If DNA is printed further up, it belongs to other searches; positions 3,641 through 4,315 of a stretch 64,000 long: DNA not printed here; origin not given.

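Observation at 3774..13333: Shared ACTAC-N5-GTAGT dyad operator at three promoters, each abutting the ATG start codon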

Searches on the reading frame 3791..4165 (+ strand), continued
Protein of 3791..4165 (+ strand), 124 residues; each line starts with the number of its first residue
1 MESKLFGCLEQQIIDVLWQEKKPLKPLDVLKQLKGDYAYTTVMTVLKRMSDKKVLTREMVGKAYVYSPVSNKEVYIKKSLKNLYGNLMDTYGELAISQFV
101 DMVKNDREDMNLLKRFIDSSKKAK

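Call 52: search_solved_structures(query=A1, max_evalue=0.001, show_alignments=2)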
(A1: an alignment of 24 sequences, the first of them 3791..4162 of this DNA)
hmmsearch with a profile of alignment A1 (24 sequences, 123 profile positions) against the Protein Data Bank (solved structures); distinct sequences matched with E-value up to 0.001: 6.
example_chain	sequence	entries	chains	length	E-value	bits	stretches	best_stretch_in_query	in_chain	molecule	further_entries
2g9w_A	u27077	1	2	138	3.5e-15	59.8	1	5-109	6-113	conserved hypothetical protein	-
1p6r_A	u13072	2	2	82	2.7e-09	40.8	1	9-77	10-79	Penicillinase repressor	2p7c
1sd4_A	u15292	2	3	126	3.5e-08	37.3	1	10-121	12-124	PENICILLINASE REPRESSOR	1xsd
1sd6_A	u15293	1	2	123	1.4e-07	35.3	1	8-119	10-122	Methicillin resistance regulatory protein mecI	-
1okr_A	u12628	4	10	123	1.6e-07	35.1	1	8-119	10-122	METHICILLIN RESISTANCE REGULATORY PROTEIN MECI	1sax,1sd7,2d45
2k4b_A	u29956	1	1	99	9e-05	26.2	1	11-69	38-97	Transcriptional regulator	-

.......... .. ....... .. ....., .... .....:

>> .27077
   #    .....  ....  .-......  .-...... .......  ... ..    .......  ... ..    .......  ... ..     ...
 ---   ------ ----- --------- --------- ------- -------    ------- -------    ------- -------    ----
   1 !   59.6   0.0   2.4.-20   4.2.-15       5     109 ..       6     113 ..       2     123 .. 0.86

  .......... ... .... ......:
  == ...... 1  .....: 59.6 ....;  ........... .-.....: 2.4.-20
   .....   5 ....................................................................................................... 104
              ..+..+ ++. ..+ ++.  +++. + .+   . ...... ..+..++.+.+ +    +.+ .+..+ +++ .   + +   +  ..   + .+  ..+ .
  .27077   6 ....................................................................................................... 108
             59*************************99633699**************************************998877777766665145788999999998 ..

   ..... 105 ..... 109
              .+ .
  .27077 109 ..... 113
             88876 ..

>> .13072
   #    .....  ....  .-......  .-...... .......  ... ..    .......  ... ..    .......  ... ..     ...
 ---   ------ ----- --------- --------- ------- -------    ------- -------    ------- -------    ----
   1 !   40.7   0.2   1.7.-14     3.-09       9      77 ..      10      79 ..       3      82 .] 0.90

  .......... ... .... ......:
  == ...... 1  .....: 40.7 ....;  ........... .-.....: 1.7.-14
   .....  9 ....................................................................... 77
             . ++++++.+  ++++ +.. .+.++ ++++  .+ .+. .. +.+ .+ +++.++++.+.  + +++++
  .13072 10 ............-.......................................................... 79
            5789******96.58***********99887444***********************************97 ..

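Call 69: search_solved_structures(query=A1, max_evalue=0.000001, show_alignments=5)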
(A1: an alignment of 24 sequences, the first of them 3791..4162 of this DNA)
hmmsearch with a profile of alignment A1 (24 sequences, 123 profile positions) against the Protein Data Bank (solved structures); distinct sequences matched with E-value up to 0.000001: 5.
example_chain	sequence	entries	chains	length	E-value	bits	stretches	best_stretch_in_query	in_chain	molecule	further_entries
2g9w_A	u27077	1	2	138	3.5e-15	59.8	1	5-109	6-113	conserved hypothetical protein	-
1p6r_A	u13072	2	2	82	2.7e-09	40.8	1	9-77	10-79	Penicillinase repressor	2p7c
1sd4_A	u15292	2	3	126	3.5e-08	37.3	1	10-121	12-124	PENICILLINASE REPRESSOR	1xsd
1sd6_A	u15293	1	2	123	1.4e-07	35.3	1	8-119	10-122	Methicillin resistance regulatory protein mecI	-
1okr_A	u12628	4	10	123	1.6e-07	35.1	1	8-119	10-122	METHICILLIN RESISTANCE REGULATORY PROTEIN MECI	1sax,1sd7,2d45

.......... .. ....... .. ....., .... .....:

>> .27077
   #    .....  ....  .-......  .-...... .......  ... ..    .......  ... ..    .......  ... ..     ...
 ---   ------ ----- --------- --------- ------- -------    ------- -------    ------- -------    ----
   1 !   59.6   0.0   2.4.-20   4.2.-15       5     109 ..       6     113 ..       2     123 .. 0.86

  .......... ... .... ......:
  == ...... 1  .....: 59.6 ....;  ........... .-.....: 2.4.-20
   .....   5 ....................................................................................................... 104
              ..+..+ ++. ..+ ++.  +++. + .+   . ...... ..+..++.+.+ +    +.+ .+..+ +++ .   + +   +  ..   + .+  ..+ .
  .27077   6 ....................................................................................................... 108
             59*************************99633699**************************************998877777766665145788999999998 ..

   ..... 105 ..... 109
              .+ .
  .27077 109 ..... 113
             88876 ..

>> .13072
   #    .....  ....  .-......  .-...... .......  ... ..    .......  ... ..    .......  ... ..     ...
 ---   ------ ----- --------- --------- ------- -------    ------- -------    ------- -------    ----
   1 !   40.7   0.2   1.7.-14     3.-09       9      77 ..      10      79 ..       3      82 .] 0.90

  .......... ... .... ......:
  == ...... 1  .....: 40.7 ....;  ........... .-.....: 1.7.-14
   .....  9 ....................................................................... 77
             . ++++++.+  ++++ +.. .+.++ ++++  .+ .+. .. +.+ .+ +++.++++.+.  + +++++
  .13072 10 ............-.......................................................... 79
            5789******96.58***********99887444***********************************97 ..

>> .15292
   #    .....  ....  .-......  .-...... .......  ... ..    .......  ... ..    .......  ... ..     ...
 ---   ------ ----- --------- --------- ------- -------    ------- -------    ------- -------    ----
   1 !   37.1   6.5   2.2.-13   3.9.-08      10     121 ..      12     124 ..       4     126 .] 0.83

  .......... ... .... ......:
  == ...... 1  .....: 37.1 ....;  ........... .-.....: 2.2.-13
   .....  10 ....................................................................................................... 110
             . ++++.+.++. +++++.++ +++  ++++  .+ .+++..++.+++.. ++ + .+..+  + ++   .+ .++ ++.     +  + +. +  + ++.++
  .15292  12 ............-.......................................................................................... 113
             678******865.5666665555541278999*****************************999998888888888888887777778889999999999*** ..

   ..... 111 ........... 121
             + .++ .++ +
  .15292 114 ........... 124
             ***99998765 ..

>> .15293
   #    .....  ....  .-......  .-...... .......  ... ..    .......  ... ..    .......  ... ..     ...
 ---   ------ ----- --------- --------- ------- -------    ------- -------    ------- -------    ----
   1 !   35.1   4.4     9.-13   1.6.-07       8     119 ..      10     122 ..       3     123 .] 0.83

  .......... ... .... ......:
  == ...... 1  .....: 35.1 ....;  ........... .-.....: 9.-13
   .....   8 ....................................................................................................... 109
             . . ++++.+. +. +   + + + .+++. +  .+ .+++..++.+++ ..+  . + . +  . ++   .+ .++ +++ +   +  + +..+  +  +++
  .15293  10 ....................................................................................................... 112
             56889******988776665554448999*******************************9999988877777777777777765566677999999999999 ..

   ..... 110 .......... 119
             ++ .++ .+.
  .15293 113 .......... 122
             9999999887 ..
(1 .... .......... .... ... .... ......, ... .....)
